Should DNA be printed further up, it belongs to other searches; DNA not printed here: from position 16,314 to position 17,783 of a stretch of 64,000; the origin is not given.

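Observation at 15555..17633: Second His-variant DegT-family protein paired with an RmlD-like 4-reductase: a dehydratase-reductase couple for another dideoxy sugar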

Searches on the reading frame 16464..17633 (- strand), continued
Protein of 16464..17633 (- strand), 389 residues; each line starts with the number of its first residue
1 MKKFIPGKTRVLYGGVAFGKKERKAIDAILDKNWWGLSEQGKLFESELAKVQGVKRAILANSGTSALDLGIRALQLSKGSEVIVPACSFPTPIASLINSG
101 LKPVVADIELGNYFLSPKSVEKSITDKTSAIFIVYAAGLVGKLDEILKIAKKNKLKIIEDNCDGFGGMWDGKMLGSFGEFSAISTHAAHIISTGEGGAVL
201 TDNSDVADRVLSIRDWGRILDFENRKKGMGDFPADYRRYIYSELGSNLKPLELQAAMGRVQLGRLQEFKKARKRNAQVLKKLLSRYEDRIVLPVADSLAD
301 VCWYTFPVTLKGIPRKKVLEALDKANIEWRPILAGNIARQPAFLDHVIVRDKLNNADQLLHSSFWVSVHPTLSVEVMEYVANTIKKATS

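Call 59: find_related_loci(query=A3, collection=metagenome_contigs, flank=7000)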
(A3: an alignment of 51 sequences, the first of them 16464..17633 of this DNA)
Query A3 (389 aa) in metagenome_contigs; peptide patterns used: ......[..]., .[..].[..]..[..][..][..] (x = any residue, [..] = any of these).
341 stretches matched a pattern; 267 encode a relative of the query (tblastn E <= 1e-3); the best 80 are kept; 80 distinct loci.
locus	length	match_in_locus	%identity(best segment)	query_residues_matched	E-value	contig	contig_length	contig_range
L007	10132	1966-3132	94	1-389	0e+0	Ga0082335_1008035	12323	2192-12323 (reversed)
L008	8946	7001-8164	95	1-388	0e+0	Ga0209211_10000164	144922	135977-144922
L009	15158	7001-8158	81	2-387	0e+0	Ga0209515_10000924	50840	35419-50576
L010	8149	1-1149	83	5-387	0e+0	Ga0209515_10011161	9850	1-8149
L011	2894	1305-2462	81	2-387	0e+0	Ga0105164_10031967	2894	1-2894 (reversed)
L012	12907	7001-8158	82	2-387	0e+0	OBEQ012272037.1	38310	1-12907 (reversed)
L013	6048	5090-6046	79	1-319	5e-175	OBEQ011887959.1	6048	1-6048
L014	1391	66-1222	80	4-389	2e-168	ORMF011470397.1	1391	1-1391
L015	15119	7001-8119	58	9-385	3e-142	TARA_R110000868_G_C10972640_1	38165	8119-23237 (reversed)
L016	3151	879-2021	51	2-380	1e-128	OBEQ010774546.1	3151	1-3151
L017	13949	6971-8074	48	7-385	8e-108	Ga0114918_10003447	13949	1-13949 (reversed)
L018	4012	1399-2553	47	3-386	8e-109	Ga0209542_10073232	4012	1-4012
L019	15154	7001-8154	82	2-387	0e+0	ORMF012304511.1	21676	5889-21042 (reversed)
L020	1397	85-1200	47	13-385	7e-115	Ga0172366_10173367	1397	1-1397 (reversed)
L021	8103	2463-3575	47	8-379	6e-106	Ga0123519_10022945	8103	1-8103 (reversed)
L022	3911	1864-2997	45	8-384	5e-103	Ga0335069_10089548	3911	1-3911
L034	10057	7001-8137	44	4-380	1e-95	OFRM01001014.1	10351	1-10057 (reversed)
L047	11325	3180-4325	45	8-386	7e-93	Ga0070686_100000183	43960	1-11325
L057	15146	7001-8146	44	11-380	5e-92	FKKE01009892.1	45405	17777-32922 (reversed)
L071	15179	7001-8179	43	10-384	3e-89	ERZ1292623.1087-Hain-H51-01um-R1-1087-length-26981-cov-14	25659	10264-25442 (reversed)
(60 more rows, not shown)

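Call 63: search_protein_families(library=pfam, proteins=[L047:3-536:+, L047:1556-2158:+, L047:4337-4945:+, L047:4935-5450:+, L047:5635-6090:+, L047:6087-6854:+, L047:8026-8556:+, L047:8513-9184:+, L047:9175-10020:+, L047:10245-11036:+], max_evalue=0.0001)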
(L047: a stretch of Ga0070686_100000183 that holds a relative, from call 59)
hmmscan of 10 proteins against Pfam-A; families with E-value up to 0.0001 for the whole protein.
L047:3-536:+ (177 aa): 0 families

L047:1556-2158:+ (200 aa): 1 family
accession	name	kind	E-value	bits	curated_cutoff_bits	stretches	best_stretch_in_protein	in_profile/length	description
PF01531.22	Glyco_transf_11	-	3.5e-20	72.9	23.9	1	61-199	163-296/298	Glycosyl transferase family 11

L047:4337-4945:+ (202 aa): 0 families

L047:4935-5450:+ (171 aa): 0 families

L047:5635-6090:+ (151 aa): 2 families
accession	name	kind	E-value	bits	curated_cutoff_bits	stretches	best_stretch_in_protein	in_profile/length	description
PF13392.12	HNH_3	-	4.3e-10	39.5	24.8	1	91-135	1-46/46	HNH endonuclease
PF05551.17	zf-His_Me_endon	-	6e-05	23.7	27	0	99-135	56-92/131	Zinc-binding loop region of homing endonuclease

L047:6087-6854:+ (255 aa): 0 families

L047:8026-8556:+ (176 aa): 2 families
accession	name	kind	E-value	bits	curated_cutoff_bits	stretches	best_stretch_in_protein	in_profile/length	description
PF00106.31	adh_short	-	1.5e-18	67.4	26.6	1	25-136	67-190/195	short chain dehydrogenase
PF13561.12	adh_short_C2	-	4.4e-13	49.8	27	1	53-137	99-185/236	Enoyl-(Acyl carrier protein) reductase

L047:8513-9184:+ (223 aa): 1 family
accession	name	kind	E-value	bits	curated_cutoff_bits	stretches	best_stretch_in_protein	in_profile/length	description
PF11913.13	DUF3431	-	2.7e-08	34.2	25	1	27-209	9-188/219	Protein of unknown function (DUF3431)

L047:9175-10020:+ (281 aa): 1 family
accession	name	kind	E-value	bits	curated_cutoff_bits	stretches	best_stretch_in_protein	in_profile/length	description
PF04724.18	Glyco_transf_17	-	4e-12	46.3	26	1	3-124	75-185/348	Glycosyltransferase family 17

L047:10245-11036:+ (263 aa): 0 families

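Call 64: search_protein_families(library=ncbifam, proteins=[L047:529-1554:+, L047:2143-3177:+, L057:5816-6865:+, L022:920-1876:+, L009:1201-1932:+, L009:2560-3552:-, L071:8193-9191:+, L034:8213-9142:+, L021:3530-4621:+, L009:1919-2554:-], max_evalue=1e-15)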
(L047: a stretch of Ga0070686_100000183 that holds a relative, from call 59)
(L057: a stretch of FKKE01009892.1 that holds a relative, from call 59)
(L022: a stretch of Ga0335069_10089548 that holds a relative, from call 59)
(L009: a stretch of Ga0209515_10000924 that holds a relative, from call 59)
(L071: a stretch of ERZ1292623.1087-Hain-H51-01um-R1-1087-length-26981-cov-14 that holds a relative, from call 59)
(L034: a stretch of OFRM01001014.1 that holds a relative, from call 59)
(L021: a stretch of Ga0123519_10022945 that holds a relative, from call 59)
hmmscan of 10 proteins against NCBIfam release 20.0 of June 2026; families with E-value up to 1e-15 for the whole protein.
L047:529-1554:+ (341 aa): 6 families
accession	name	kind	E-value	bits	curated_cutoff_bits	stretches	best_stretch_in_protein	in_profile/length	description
TIGR01181.1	dTDP_gluc_dehyt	equivalog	2.3e-59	201.1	365.1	1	5-340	2-319/321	dTDP-glucose 4,6-dehydratase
NF007490.0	PRK10084.1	subfamily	5.6e-39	134.1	649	1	4-341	2-343/361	dTDP-glucose 4,6-dehydratase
NF007582.0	PRK10217.1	equivalog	6.7e-37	127.4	698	1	3-340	2-339/355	dTDP-glucose 4,6-dehydratase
TIGR04180.1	EDH_00030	hypoth_equivalog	2.1e-22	79.6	475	1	5-214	1-202/297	NAD-dependent 4,6-dehydratase LegB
TIGR01179.1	galE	equivalog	2.6e-19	69.2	262.3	1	4-337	1-330/332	UDP-glucose 4-epimerase GalE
NF011728.1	PRK15181.1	equivalog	1.9e-16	60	760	1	3-333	16-338/348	Vi polysaccharide biosynthesis UDP-N-acetylglucosaminuronic acid C-4 epimerase TviC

L047:2143-3177:+ (344 aa): 4 families
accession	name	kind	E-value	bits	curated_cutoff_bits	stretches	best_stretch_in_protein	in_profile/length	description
TIGR01181.1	dTDP_gluc_dehyt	equivalog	4.5e-29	101.6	365.1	0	6-150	1-148/321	dTDP-glucose 4,6-dehydratase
NF007490.0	PRK10084.1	subfamily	3.3e-20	72.4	649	1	5-323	1-311/361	dTDP-glucose 4,6-dehydratase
TIGR01179.1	galE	equivalog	1.3e-17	63.7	262.3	0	6-133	1-129/332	UDP-glucose 4-epimerase GalE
NF007582.0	PRK10217.1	equivalog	2e-16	60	698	0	225-290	208-274/355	dTDP-glucose 4,6-dehydratase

L057:5816-6865:+ (349 aa): 5 families
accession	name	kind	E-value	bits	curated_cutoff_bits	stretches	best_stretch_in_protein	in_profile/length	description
TIGR01181.1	dTDP_gluc_dehyt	equivalog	1.2e-53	182.3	365.1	1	3-348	1-318/321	dTDP-glucose 4,6-dehydratase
NF007582.0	PRK10217.1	equivalog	5.4e-38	131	698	1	1-347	1-337/355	dTDP-glucose 4,6-dehydratase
NF007490.0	PRK10084.1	subfamily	1e-36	126.7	649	1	3-348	2-341/361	dTDP-glucose 4,6-dehydratase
TIGR04180.1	EDH_00030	hypoth_equivalog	9.2e-20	70.9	475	1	5-224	2-204/297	NAD-dependent 4,6-dehydratase LegB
TIGR01179.1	galE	equivalog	3.8e-17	62.1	262.3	1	3-345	1-329/332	UDP-glucose 4-epimerase GalE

L022:920-1876:+ (318 aa): 6 families
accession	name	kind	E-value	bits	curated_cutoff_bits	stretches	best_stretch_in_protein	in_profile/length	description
TIGR01179.1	galE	equivalog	1.9e-28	99.2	262.3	1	11-314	1-321/332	UDP-glucose 4-epimerase GalE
TIGR01181.1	dTDP_gluc_dehyt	equivalog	4.2e-27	95.1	365.1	1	11-307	1-300/321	dTDP-glucose 4,6-dehydratase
TIGR02622.1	CDP_4_6_dhtase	equivalog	9.8e-24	84.1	278.45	1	9-175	4-173/352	CDP-glucose 4,6-dehydratase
TIGR01214.1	rmlD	equivalog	7.8e-18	64.6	224.05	1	11-247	1-207/285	dTDP-4-dehydrorhamnose reductase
NF007490.0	PRK10084.1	subfamily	5.3e-17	61.8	649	1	11-265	2-282/361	dTDP-glucose 4,6-dehydratase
NF007582.0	PRK10217.1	equivalog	8.5e-17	61.3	698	1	9-309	1-305/355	dTDP-glucose 4,6-dehydratase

L009:1201-1932:+ (243 aa): 11 families
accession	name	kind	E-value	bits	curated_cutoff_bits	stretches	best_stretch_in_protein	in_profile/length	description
NF052502.1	man1P_GTase_Rv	exception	2e-42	145.3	440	1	7-231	2-221/352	mannose-1-phosphate guanylyltransferase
TIGR03992.1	Arch_glmU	subfamily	1.8e-35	122.6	292.1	1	6-202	1-186/393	bifunctional sugar-1-phosphate nucleotidylyltransferase/acetyltransferase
NF041313.1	UDPGP_AglF_Halo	equivalog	9.3e-34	116.9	400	1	6-202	1-192/234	UTP--glucose-1-phosphate uridylyltransferase AglF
TIGR02623.1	G1P_cyt_trans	equivalog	4.5e-33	114.8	300.25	1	6-78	1-73/255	glucose-1-phosphate cytidylyltransferase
NF045761.1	NAMPUrTaseMurU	equivalog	1.8e-30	106.5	250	1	6-156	1-154/226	N-acetylmuramate alpha-1-phosphate uridylyltransferase MurU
NF049965.1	GlMnHpPGnyltfHddC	equivalog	3e-28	98.9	300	1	6-228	1-209/221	D-glycero-D-manno-heptose 1-phosphate guanosyltransferase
TIGR01208.1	rmlA_long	equivalog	4.9e-24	84.9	320.25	1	7-196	1-186/353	glucose-1-phosphate thymidylyltransferase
NF003670.0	PRK05293.1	equivalog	1.1e-22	80.5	470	1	6-233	5-251/382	glucose-1-phosphate adenylyltransferase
NF041173.1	Sug_nt_acttase_Thmprot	equivalog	1.5e-22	80.1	600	1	6-227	1-214/405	bifunctional sugar-1-phosphate nucleotidylyltransferase/acetyltransferase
TIGR02091.1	glgC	equivalog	2.5e-21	76.1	424.9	1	7-231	2-250/364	glucose-1-phosphate adenylyltransferase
NF002772.0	PRK02862.1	equivalog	3.9e-17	62.1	537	0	80-232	88-264/429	glucose-1-phosphate adenylyltransferase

L009:2560-3552:- (330 aa): 3 families
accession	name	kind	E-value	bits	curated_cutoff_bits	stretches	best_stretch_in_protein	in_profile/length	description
NF049969.1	GlMnHpPKinHddA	equivalog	2.7e-49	168.4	600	1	2-327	3-334/338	D-glycero-D-manno-heptose 7-phosphate kinase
NF009948.0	PRK13412.1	equivalog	1.4e-21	76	721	1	83-296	723-933/974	bifunctional fucokinase/fucose-1-phosphate guanylyltransferase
TIGR00549.1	mevalon_kin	equivalog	4.6e-19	69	163.05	1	64-296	56-275/276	mevalonate kinase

L071:8193-9191:+ (332 aa): 11 families
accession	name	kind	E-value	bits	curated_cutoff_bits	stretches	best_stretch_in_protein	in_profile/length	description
TIGR01179.1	galE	equivalog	1.3e-44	152.4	262.3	1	5-312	1-329/332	UDP-glucose 4-epimerase GalE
TIGR01181.1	dTDP_gluc_dehyt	equivalog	1.5e-25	90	365.1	1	5-311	1-314/321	dTDP-glucose 4,6-dehydratase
TIGR04180.1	EDH_00030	hypoth_equivalog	1.1e-24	87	475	1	6-294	1-295/297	NAD-dependent 4,6-dehydratase LegB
TIGR02197.1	heptose_epim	equivalog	2.4e-23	82.8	274.6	1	6-309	1-314/316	ADP-glyceromanno-heptose 6-epimerase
NF011728.1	PRK15181.1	equivalog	2.4e-22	79.4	760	1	4-311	16-340/348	Vi polysaccharide biosynthesis UDP-N-acetylglucosaminuronic acid C-4 epimerase TviC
NF007956.0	PRK10675.1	subfamily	5.7e-22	78.3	394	1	5-313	2-334/338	UDP-glucose 4-epimerase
NF008872.0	PRK11908.1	equivalog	4.6e-18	65.4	294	1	4-259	2-274/349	bifunctional UDP-4-keto-pentose/UDP-xylose synthase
NF041015.1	UDPsulfquin_syn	equivalog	1.1e-17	64.1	575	0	177-310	228-365/384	UDP-sulfoquinovose synthase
NF047922.1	GDPFucSynFcl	equivalog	1.7e-17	63.9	500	1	53-311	37-304/308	GDP-L-fucose synthase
NF005998.1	PRK08125.1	equivalog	6.1e-17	61.2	777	1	3-304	315-645/649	bifunctional UDP-4-amino-4-deoxy-L-arabinose formyltransferase/UDP-glucuronic acid oxidase ArnA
TIGR02622.1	CDP_4_6_dhtase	equivalog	7.2e-16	58.2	278.45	0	2-309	3-331/352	CDP-glucose 4,6-dehydratase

L034:8213-9142:+ (309 aa): 6 families
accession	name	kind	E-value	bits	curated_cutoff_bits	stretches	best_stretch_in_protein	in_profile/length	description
NF047922.1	GDPFucSynFcl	equivalog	2.7e-34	119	500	1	9-294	3-299/308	GDP-L-fucose synthase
TIGR04180.1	EDH_00030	hypoth_equivalog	8.8e-27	93.9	475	1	45-274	57-286/297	NAD-dependent 4,6-dehydratase LegB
TIGR02197.1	heptose_epim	equivalog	2.1e-24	86.3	274.6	1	11-265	1-279/316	ADP-glyceromanno-heptose 6-epimerase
TIGR01179.1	galE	equivalog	5.2e-23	81.4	262.3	1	42-294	52-323/332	UDP-glucose 4-epimerase GalE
TIGR01181.1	dTDP_gluc_dehyt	equivalog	8.4e-21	74.4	365.1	1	45-294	58-309/321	dTDP-glucose 4,6-dehydratase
NF011728.1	PRK15181.1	equivalog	3.9e-17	62.3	760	1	65-237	93-271/348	Vi polysaccharide biosynthesis UDP-N-acetylglucosaminuronic acid C-4 epimerase TviC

L021:3530-4621:+ (363 aa): 5 families
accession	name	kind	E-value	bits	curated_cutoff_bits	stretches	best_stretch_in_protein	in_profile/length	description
TIGR01181.1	dTDP_gluc_dehyt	equivalog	1.3e-75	254.5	365.1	1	28-357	1-316/321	dTDP-glucose 4,6-dehydratase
NF007490.0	PRK10084.1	subfamily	1.5e-48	165.6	649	1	28-361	2-341/361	dTDP-glucose 4,6-dehydratase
NF007582.0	PRK10217.1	equivalog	2.7e-47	161.6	698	1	28-356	3-335/355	dTDP-glucose 4,6-dehydratase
TIGR04180.1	EDH_00030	hypoth_equivalog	4e-26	91.8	475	1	29-308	1-263/297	NAD-dependent 4,6-dehydratase LegB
TIGR01179.1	galE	equivalog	8.6e-26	90.5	262.3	1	28-357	1-330/332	UDP-glucose 4-epimerase GalE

L009:1919-2554:- (211 aa): 0 families

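Call 73: find_related_loci(query=A3, collection=viral_contigs, flank=6000)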
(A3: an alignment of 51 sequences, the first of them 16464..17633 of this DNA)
Query A3 (389 aa) in viral_contigs; peptide patterns used: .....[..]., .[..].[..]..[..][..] (x = any residue, [..] = any of these).
106 stretches matched a pattern; 66 encode a relative of the query (tblastn E <= 1e-3); 66 distinct loci.
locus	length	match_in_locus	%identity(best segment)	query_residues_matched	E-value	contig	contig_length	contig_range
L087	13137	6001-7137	45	8-385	1e-104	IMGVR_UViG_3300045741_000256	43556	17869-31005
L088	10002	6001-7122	46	10-385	4e-104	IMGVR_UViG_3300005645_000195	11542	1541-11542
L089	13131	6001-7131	46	8-384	3e-102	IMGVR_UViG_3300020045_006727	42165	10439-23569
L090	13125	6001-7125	46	9-385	2e-101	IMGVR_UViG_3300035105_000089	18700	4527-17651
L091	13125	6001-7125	46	9-385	6e-101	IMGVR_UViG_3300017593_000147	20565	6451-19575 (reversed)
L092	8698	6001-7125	46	9-385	6e-101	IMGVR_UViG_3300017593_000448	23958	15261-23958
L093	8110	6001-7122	44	10-385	7e-99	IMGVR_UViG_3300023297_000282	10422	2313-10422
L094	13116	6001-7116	45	10-380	3e-97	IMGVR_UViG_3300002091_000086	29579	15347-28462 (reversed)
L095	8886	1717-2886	42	4-384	5e-96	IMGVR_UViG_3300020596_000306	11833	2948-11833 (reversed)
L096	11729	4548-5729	45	1-384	1e-95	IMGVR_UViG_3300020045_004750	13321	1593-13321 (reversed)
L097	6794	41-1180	44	10-386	1e-95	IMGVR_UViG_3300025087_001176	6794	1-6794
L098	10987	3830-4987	41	4-386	3e-95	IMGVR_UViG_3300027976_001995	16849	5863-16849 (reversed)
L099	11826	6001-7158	41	4-386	3e-95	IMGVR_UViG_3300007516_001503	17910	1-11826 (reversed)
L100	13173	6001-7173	42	2-386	6e-95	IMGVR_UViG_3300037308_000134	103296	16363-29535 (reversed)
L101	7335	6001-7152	42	4-384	9e-95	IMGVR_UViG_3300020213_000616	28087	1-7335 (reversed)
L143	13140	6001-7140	39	13-385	4e-73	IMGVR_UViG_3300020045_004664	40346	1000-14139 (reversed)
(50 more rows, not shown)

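Call 77: list_cluster_members(proteins=[P0024, P0033, P0041, P0049, P0082, P0102, P0112])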
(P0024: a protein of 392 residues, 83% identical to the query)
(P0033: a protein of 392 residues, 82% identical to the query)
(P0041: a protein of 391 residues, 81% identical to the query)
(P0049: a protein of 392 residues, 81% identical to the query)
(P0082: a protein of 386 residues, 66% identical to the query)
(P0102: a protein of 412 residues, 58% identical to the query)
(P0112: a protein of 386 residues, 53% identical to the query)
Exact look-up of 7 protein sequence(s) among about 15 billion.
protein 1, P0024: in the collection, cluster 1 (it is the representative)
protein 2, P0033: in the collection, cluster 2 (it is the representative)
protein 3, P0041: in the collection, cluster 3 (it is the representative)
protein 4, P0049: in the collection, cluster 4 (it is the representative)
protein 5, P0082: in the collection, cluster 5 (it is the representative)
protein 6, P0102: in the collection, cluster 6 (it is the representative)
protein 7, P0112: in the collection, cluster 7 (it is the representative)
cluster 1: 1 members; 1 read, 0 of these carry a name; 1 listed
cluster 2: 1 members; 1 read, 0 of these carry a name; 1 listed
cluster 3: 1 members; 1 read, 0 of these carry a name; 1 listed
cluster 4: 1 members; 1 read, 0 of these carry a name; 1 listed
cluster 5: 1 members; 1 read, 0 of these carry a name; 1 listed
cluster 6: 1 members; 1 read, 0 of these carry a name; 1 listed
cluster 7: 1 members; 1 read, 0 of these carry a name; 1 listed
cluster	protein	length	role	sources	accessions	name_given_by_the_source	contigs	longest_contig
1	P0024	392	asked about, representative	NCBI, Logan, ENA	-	-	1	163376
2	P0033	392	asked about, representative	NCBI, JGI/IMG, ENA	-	-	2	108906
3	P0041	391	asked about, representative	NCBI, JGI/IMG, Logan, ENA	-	-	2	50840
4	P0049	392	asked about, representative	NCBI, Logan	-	-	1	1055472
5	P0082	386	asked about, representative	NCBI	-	-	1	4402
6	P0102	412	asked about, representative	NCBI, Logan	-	-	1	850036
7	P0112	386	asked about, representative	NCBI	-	-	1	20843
